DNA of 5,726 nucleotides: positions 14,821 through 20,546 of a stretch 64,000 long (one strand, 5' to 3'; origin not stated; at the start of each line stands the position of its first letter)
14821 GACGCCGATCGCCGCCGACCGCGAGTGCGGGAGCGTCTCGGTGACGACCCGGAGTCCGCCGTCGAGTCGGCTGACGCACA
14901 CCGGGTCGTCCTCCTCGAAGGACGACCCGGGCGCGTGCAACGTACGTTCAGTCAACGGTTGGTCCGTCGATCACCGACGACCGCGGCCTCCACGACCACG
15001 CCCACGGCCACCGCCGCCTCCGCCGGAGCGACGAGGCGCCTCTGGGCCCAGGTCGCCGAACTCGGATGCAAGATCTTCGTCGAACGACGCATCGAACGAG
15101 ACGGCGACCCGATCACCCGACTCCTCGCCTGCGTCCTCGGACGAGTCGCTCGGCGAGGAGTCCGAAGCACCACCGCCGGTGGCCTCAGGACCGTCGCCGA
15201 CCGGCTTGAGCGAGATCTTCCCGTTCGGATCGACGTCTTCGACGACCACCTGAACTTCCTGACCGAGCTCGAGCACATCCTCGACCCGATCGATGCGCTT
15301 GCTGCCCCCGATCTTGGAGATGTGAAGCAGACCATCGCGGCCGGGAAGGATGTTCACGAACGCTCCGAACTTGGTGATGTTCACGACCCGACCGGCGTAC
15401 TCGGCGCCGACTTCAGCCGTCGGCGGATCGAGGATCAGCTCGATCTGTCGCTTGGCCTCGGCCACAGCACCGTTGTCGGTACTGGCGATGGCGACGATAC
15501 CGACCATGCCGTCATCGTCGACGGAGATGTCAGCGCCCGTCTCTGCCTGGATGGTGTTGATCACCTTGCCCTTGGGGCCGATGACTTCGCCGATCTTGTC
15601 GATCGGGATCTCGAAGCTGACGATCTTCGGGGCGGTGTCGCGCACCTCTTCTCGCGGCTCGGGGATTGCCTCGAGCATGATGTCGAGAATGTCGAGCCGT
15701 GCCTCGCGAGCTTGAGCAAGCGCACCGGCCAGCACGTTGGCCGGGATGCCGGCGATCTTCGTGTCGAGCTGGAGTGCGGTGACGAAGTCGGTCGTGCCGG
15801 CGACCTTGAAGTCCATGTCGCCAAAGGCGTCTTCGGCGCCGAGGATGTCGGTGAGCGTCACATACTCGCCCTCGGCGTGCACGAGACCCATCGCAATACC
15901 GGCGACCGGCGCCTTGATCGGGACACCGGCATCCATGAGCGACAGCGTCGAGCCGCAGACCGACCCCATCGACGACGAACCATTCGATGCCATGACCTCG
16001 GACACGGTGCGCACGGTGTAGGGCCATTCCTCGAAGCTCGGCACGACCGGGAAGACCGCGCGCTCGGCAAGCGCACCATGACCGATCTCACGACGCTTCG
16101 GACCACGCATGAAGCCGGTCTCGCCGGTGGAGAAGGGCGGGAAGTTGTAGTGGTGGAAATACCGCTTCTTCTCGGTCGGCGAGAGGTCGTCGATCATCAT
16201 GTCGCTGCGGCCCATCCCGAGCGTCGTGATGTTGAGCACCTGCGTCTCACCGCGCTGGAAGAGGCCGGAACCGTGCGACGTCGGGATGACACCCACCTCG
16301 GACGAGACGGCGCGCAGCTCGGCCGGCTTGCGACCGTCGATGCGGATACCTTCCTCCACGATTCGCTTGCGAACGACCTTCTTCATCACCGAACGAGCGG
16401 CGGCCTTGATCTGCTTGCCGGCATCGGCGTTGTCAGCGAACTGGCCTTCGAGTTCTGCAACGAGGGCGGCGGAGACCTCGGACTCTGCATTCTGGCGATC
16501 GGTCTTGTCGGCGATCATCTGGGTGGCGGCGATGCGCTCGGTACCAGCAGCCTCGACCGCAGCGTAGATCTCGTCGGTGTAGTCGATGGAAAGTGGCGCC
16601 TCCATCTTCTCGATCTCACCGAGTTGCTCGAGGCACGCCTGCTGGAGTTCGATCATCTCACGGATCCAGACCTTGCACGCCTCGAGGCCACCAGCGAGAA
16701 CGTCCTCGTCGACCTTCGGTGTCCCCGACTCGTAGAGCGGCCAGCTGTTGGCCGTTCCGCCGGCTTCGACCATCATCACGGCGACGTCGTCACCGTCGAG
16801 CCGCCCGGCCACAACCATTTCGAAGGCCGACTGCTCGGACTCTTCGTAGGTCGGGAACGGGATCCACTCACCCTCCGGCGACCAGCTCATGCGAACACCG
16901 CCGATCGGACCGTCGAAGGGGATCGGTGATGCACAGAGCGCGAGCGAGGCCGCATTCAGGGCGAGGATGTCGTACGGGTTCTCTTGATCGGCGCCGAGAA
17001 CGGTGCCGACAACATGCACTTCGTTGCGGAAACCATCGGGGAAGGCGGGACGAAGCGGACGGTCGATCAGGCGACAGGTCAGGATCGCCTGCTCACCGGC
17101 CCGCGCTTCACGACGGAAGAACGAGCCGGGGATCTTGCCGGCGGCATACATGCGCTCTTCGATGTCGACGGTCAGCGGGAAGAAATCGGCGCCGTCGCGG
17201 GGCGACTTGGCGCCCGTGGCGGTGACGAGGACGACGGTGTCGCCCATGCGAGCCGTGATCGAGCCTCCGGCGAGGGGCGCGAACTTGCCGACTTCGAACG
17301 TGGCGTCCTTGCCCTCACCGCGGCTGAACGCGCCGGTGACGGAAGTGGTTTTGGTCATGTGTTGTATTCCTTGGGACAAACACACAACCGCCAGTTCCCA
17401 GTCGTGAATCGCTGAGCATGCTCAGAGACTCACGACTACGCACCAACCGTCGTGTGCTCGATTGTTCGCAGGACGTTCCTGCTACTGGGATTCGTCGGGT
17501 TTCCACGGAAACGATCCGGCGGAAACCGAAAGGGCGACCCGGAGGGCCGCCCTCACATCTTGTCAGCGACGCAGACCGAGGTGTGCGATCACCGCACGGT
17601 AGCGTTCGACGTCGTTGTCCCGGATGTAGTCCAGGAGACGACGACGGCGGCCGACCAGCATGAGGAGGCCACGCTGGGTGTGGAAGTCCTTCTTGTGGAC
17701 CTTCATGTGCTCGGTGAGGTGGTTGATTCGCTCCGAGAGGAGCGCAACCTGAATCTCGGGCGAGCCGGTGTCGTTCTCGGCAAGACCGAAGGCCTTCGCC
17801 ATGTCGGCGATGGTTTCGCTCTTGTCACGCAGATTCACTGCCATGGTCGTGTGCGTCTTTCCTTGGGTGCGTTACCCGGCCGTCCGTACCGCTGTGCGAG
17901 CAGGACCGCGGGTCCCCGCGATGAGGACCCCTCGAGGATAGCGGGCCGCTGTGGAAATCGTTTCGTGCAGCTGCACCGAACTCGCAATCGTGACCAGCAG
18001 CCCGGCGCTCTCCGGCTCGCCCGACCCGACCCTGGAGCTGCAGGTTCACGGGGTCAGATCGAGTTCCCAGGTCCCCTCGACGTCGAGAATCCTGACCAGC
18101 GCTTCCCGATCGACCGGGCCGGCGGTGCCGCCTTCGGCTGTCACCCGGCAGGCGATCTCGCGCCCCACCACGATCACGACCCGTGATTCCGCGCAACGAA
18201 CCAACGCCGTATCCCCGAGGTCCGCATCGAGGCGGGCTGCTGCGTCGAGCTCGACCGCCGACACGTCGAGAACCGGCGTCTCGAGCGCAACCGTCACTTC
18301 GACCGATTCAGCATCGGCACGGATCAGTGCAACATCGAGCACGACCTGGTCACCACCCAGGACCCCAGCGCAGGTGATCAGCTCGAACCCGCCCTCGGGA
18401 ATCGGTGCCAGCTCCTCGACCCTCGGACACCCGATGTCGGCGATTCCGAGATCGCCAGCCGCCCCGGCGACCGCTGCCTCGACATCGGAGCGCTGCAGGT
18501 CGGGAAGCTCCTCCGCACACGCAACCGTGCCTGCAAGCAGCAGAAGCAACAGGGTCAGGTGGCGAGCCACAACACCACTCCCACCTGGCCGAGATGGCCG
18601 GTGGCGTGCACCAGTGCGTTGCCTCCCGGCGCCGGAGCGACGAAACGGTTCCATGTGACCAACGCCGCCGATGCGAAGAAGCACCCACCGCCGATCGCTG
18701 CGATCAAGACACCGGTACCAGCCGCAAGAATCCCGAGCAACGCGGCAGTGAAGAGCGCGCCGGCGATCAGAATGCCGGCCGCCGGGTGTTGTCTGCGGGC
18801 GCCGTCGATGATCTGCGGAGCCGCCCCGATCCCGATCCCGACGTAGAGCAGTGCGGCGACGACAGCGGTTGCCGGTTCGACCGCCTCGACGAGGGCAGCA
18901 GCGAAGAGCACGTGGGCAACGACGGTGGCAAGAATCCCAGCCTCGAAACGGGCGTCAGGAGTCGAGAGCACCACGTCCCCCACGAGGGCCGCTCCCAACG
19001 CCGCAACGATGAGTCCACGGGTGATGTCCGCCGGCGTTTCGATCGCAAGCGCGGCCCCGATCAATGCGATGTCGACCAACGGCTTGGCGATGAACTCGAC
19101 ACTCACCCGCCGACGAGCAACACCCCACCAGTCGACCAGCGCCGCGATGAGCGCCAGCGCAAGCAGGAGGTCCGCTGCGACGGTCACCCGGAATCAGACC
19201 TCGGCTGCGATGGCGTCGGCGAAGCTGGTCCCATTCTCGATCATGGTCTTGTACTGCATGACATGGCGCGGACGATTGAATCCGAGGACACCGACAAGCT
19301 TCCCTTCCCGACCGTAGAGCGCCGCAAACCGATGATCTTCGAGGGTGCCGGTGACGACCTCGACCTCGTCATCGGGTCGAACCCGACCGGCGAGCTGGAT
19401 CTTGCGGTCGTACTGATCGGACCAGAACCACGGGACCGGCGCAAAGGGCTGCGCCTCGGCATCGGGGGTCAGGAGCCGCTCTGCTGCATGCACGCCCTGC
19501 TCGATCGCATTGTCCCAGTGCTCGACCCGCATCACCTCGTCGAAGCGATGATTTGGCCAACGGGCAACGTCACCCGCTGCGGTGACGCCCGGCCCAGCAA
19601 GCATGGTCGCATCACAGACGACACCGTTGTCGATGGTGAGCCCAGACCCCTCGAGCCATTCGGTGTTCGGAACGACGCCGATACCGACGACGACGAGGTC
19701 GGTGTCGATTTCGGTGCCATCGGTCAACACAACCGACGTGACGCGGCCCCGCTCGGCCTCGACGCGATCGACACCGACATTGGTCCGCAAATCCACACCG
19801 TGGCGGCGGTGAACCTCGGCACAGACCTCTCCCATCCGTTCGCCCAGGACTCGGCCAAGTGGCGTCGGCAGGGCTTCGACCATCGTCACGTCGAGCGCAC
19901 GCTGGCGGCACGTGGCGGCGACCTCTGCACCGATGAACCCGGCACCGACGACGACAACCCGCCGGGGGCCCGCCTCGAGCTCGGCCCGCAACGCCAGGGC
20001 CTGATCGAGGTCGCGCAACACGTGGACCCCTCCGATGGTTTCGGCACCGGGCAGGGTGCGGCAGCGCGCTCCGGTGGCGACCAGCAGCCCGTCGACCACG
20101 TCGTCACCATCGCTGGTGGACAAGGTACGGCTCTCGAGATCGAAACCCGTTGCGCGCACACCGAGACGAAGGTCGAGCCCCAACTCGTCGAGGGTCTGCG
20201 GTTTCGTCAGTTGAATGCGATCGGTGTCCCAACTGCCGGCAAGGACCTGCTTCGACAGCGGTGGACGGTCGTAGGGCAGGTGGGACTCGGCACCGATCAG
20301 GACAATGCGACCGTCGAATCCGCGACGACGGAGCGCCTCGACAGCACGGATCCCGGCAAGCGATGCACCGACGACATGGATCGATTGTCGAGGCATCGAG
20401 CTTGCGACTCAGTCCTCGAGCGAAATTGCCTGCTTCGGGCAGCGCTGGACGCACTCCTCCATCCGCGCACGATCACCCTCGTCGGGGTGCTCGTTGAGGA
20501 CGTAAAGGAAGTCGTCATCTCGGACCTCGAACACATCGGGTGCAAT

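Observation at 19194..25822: MttB-family methyltransferase operon without any corrinoid partner, coupled to a THF-dependent DMGDH-type flavoprotein and followed by an LLM oxidoreductase plus an orphan ferredoxin/ferredoxin-reductase pair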

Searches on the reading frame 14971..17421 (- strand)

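Call 10: search_protein_families(library=pfam, proteins=[window:14971-17421:-], max_evalue=0.00001)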
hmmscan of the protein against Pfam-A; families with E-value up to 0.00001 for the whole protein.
window:14971-17421:- (816 aa): 4 families
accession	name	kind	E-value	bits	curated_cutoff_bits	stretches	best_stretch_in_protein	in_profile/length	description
PF01138.27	RNase_PH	-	9.5e-47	159.1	25.5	2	37-168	2-130/130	3' exoribonuclease family, domain 1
PF00575.29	S1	-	4.2e-14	53.1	22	1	670-738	3-71/74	S1 RNA binding domain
PF03726.19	PNPase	-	4.9e-13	49.8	24.6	1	284-365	1-81/81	Polyribonucleotide nucleotidyltransferase, RNA binding domain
PF00013.35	KH_1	-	3.4e-11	43.2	21.5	1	601-661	2-65/66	KH domain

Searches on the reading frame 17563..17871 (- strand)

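Call 10: search_protein_families(library=pfam, proteins=[window:17563-17871:-], max_evalue=0.00001)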
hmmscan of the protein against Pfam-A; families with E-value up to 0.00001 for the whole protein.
window:17563-17871:- (102 aa): 1 family
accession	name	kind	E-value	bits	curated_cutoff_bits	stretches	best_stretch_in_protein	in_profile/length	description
PF00312.27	Ribosomal_S15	-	3.3e-35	120.5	31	1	25-101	5-81/81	Ribosomal protein S15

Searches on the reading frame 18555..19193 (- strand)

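Call 10: search_protein_families(library=pfam, proteins=[window:18555-19193:-], max_evalue=0.00001)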
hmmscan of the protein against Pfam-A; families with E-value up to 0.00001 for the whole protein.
window:18555-19193:- (212 aa): 1 family
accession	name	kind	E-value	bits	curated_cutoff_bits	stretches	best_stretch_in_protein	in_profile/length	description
PF07947.19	YhhN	-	8.4e-17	61.9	25.6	1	34-207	3-179/182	YhhN family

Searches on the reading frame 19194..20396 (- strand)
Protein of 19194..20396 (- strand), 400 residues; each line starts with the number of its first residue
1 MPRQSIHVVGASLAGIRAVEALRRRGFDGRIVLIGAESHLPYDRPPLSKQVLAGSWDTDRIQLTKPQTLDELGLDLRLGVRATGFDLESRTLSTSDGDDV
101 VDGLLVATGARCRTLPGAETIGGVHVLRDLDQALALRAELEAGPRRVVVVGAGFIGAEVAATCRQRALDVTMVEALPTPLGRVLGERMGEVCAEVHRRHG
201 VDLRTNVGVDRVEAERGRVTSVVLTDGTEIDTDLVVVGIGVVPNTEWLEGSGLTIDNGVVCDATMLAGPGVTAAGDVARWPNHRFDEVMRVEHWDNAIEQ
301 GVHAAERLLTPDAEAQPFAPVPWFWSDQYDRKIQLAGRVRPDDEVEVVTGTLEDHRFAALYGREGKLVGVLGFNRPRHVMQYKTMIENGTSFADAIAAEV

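Call 5: search_protein_families(library=pfam, proteins=[window:19194-20396:-])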
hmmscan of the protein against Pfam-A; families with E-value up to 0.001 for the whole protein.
window:19194-20396:- (400 aa): 5 families
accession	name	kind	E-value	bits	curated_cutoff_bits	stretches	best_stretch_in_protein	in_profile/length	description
PF07992.20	Pyr_redox_2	-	7.7e-59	199.9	26.1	1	6-301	3-291/291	Pyridine nucleotide-disulphide oxidoreductase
PF14759.12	Reductase_C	-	5.6e-20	72.1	25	1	323-398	1-75/85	Reductase C-terminal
PF00070.33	Pyr_redox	-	1.9e-17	64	22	1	146-227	1-82/82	Pyridine nucleotide-disulphide oxidoreductase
PF13450.12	NAD_binding_8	-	1.2e-06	29.1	21.9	0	149-190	1-42/68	NAD(P)-binding Rossmann-like domain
PF01266.30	DAO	-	1.9e-05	24.8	27.9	0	146-175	1-30/353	FAD dependent oxidoreductase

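Call 6: search_protein_families(library=ncbifam, proteins=[window:19194-20396:-])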
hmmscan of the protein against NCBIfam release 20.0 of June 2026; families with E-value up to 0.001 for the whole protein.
window:19194-20396:- (400 aa): 44 families (the best 25 are shown)
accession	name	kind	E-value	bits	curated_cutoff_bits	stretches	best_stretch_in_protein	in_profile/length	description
NF042949.2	3PPDioc_HcaD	equivalog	1.7e-84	283.8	450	1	4-392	2-384/386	3-phenylpropionate/cinnamic acid dioxygenase ferredoxin--NAD(+) reductase subunit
NF041682.1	ant_diox_AndAa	equivalog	5.5e-79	265.7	650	1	6-393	6-391/406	anthranilate 1,2-dioxygenase system ferredoxin--NAD(+) reductase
NF007286.0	PRK09754.1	equivalog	3e-63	214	447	1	1-394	1-387/400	phenylpropionate dioxygenase ferredoxin reductase subunit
NF045765.1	PhenlGlyoxDHPadH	equivalog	6.7e-46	157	475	1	8-376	7-376/416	NADH-dependent phenylglyoxylate dehydrogenase subunit epsilon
TIGR02374.1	nitri_red_nirB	equivalog_domain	4.1e-34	118.1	578.35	1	7-285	2-285/794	nitrite reductase large subunit NirB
TIGR03385.1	CoA_CoA_reduc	equivalog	3.7e-27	95.2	578.8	1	99-282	102-287/439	CoA-disulfide reductase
NF007123.0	PRK09564.1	equivalog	4.3e-27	94.9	458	1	6-279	3-285/444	CoA-disulfide reductase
NF003437.0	PRK04965.1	equivalog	9e-26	90.7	392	1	4-280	3-277/378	NADH:flavorubredoxin reductase NorW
NF046103.1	NOXase_Strep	equivalog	1.1e-21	77.4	600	1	6-308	2-311/442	H2O-forming NADH oxidase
TIGR01350.1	lipoamide_DH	equivalog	7.2e-19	67.8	408.8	1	102-280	133-311/461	dihydrolipoyl dehydrogenase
NF011565.0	PRK14989.1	subfamily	2.3e-16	59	883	1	2-287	2-292/847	nitrite reductase large subunit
TIGR02053.1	MerA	equivalog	2.5e-14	53.1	454.45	1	89-282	116-312/465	mercury(II) reductase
NF005883.0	PRK07845.1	equivalog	9.9e-14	51.2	479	1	101-278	140-314/466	NAD(P)H-quinone dehydrogenase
NF004991.0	PRK06370.1-3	subfamily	1.3e-13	50.3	620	1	70-279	137-343/509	FAD-containing oxidoreductase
NF004776.0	PRK06116.1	equivalog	2.1e-13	50.1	480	1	89-277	120-304/450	glutathione-disulfide reductase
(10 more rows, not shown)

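Call 42: find_related_loci(query=window:19194-20396:-, collection=metagenome_contigs, flank=10000)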
Query window:19194-20396:- (400 aa) in metagenome_contigs; peptide patterns used: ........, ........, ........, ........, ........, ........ (x = any residue, [..] = any of these).
600 stretches matched a pattern (row limit reached: there are more); 516 encode a relative of the query (tblastn E <= 1e-3); the best 80 are kept; 80 distinct loci.
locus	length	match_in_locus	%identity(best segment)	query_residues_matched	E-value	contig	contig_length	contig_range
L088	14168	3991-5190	99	1-400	0e+0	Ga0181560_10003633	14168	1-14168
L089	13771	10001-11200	99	1-400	0e+0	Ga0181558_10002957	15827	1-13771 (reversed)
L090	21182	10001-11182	66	3-397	1e-165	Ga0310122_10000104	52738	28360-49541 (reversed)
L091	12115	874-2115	62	4-396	3e-147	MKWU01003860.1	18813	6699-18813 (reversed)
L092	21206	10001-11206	60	3-397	1e-143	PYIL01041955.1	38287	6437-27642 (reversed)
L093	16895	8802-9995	63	4-397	2e-143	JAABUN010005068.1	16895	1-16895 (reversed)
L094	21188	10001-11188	62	5-399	3e-143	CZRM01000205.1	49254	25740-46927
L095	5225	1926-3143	60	4-394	2e-143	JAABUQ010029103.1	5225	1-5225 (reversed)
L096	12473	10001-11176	59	5-399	5e-141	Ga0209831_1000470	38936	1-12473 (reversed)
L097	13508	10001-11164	60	5-394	4e-139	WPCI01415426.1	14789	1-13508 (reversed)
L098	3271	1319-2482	61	5-394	6e-142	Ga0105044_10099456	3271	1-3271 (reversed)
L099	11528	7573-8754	57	4-396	1e-135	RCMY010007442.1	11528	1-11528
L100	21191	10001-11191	58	8-394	6e-136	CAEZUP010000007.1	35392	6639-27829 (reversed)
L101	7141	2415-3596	58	5-398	5e-136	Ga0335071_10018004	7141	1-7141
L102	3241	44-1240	57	8-397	1e-136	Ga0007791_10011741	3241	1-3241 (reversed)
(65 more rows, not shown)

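Call 45: search_protein_families(library=pfam, proteins=[L090:11722-14202:-, L090:5233-6393:+, L090:7211-8530:+, L090:7567-9696:+, L100:11170-11724:+, L090:15855-16772:+, L090:17369-18664:+, L090:14706-15854:+, L092:6363-7463:+, L100:8392-9846:-], max_evalue=0.0001)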
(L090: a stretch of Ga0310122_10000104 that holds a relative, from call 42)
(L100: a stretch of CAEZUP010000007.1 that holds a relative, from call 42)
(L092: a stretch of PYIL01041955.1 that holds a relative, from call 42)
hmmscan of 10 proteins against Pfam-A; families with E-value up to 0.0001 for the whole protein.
L090:11722-14202:- (826 aa): 3 families
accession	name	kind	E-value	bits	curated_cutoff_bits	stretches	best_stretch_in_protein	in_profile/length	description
PF01433.26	Peptidase_M1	-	6.3e-73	245.4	27.7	1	235-451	1-218/218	Peptidase family M1 domain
PF11838.14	ERAP1_C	-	1.6e-41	143.2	38.2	1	526-812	4-315/318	ERAP1-like C-terminal domain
PF17900.6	Peptidase_M1_N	-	9.7e-41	140.3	25.8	1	19-200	2-186/186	Peptidase M1 N-terminal domain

L090:5233-6393:+ (386 aa): 4 families
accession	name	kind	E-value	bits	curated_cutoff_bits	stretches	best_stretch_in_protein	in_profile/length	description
PF00107.32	ADH_zinc_N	-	1.8e-29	102.8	31.8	1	217-346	1-126/129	Zinc-binding dehydrogenase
PF08240.17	ADH_N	-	8.4e-24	84.3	23.5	1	53-176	2-103/104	Alcohol dehydrogenase GroES-like domain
PF16912.11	Glu_dehyd_C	-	1e-07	32.1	34.9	1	202-385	27-210/211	Glucose dehydrogenase C-terminus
PF13602.12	ADH_zinc_N_2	-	6.1e-07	30.9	27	1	265-374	15-123/134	Zinc-binding dehydrogenase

L090:7211-8530:+ (439 aa): 1 family
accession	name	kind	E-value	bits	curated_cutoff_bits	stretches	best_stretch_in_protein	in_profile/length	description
PF22691.2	Thiolase_C_1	-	1e-05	25.7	28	0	329-410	13-110/144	Thiolase C-terminal domain-like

L090:7567-9696:+ (709 aa): 1 family
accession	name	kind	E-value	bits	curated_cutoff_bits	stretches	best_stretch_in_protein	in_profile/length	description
PF22691.2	Thiolase_C_1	-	1.9e-30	105.9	28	1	570-701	11-139/144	Thiolase C-terminal domain-like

L100:11170-11724:+ (184 aa): 1 family
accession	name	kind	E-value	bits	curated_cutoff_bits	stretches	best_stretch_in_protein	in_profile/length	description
PF00293.34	NUDIX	-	3.8e-19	69.5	21.1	1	51-160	2-118/134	NUDIX domain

L090:15855-16772:+ (305 aa): 2 families
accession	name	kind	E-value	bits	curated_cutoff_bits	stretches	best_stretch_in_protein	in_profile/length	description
PF00378.25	ECH_1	-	2.7e-39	135.5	27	1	33-293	4-250/251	Enoyl-CoA hydratase/isomerase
PF16113.10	ECH_2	-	6.1e-23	82.3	27.2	1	36-218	2-174/335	Enoyl-CoA hydratase/isomerase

L090:17369-18664:+ (431 aa): 1 family
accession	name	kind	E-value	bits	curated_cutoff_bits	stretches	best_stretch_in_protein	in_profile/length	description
PF06224.18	AlkZ-like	-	2.1e-62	212.1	25.9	1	70-408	1-329/329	DNA glycosylase AlkZ-like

L090:14706-15854:+ (382 aa): 1 family
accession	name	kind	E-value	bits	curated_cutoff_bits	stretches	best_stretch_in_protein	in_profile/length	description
PF00294.29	PfkB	-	1.4e-42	146.5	25.8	1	98-369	24-297/302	pfkB family carbohydrate kinase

L092:6363-7463:+ (366 aa): 1 family
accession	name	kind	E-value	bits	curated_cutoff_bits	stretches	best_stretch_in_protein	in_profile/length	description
PF01796.24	OB_ChsH2_C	-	7.8e-23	80.6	27.1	2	260-325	2-65/65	ChsH2, C-terminal OB-fold domain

L100:8392-9846:- (484 aa): 1 family
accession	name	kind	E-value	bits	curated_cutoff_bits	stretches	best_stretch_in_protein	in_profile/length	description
PF02515.22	CoA_transf_3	-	1.6e-76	258.3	23.3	1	82-458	1-365/366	CoA-transferase family III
